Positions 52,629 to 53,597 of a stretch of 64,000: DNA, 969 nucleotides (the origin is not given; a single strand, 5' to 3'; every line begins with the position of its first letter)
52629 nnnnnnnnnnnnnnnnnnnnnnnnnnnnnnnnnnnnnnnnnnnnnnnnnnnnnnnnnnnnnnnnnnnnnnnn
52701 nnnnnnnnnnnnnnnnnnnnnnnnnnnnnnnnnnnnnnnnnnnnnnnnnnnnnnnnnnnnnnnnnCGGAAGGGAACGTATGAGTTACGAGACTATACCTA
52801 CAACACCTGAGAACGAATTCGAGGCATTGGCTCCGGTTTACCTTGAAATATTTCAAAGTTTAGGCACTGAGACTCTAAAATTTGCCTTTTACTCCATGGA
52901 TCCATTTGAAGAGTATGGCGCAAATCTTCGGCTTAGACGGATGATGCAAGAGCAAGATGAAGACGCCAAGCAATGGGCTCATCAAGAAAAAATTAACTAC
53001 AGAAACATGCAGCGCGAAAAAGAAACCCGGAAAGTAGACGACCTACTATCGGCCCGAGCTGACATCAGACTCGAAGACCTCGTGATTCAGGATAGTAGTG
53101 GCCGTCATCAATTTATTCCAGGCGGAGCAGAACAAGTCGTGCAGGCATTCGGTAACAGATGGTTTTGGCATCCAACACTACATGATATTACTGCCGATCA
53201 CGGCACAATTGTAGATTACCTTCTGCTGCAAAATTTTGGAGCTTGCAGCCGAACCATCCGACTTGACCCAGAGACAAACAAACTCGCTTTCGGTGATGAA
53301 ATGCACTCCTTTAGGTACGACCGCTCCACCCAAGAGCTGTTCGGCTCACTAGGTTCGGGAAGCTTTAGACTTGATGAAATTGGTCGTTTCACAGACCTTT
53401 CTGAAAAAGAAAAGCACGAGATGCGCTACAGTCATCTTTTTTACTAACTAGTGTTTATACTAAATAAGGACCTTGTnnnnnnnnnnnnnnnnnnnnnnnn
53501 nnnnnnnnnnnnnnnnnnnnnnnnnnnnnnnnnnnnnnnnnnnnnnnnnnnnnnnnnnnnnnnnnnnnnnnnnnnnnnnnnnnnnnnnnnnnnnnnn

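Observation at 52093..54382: Orphan three-gene operon (E2-like? / unknown / JAB metallopeptidase) divergent from a TrmB regulator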

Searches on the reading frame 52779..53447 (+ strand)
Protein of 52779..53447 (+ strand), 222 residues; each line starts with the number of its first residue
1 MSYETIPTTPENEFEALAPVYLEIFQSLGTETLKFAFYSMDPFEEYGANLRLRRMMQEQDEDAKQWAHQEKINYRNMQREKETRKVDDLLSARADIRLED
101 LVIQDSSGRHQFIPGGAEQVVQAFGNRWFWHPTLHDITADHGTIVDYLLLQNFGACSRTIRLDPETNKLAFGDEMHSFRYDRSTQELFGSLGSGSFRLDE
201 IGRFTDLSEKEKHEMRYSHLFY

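Call 3: search_protein_families(library=pfam, proteins=[window:52779-53447:+], max_evalue=1)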
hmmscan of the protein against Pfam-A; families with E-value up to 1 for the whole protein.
window:52779-53447:+ (222 aa): 3 families
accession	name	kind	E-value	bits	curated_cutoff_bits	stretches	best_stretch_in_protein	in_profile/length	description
PF10454.14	DUF2458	-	0.0035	17.5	33.1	1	50-92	27-70/172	Protein of unknown function (DUF2458)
PF17220.8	DUF5137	-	0.084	14.2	25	1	40-81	6-45/78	Protein of unknown function (DUF5137)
PF00448.28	SRP54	-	0.16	12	22.7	1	64-111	49-96/196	SRP54-type protein, GTPase domain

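Call 4: search_protein_families(library=padloc, proteins=[window:52779-53447:+], max_evalue=1)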
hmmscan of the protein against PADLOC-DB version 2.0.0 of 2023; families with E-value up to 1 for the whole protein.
window:52779-53447:+ (222 aa): 0 families

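Call 5: search_protein_families(library=ncbifam, proteins=[window:52779-53447:+], max_evalue=1)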
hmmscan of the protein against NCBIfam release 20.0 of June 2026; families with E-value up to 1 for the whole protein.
window:52779-53447:+ (222 aa): 2 families
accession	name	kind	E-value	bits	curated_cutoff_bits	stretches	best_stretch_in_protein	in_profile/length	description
NF033446.0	BREX_PglZ_2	exception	0.022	13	200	1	49-127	245-327/890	BREX-2 system phosphatase PglZ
NF010337.0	PRK13766.1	equivalog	0.031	12.4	610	1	55-101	194-240/781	Hef nuclease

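Call 8: find_homologous_proteins(query=window:52779-53447:+, max_evalue=0.001)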
Query window:52779-53447:+ (222 aa): 2 proteins with E <= 0.001 among 159 candidates.
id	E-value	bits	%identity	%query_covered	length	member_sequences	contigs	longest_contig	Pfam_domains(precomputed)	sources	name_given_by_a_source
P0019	2.7e-147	506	100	100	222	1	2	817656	-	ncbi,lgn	-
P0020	2.3e-71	258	54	100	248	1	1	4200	-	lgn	-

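Call 11: find_encoding_contigs(protein=P0020, flank=5000)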
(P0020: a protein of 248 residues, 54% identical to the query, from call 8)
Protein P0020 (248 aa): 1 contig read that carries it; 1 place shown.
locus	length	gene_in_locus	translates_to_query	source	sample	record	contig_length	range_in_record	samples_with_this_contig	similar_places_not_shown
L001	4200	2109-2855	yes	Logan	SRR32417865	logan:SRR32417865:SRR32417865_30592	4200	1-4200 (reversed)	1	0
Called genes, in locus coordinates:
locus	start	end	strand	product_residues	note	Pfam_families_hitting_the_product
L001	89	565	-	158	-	-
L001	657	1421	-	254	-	PF01978:TrmB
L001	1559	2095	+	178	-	-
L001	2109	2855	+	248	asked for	-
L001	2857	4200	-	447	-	?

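Call 44: search_protein_families(library=phrogs, proteins=[window:52779-53447:+], max_evalue=1)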
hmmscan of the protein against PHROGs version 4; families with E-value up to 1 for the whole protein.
window:52779-53447:+ (222 aa): 1 family
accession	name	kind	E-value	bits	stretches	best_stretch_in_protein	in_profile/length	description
phrog_16352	-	unknown function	0.016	15.2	1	49-85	149-185/422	-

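Call 86: search_dna_similar(query=window:52779-53447:+, collection=phages, mode=protein, max_evalue=0.01, max_rows=5)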
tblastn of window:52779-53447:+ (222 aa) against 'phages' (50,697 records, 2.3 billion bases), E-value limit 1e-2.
No match.
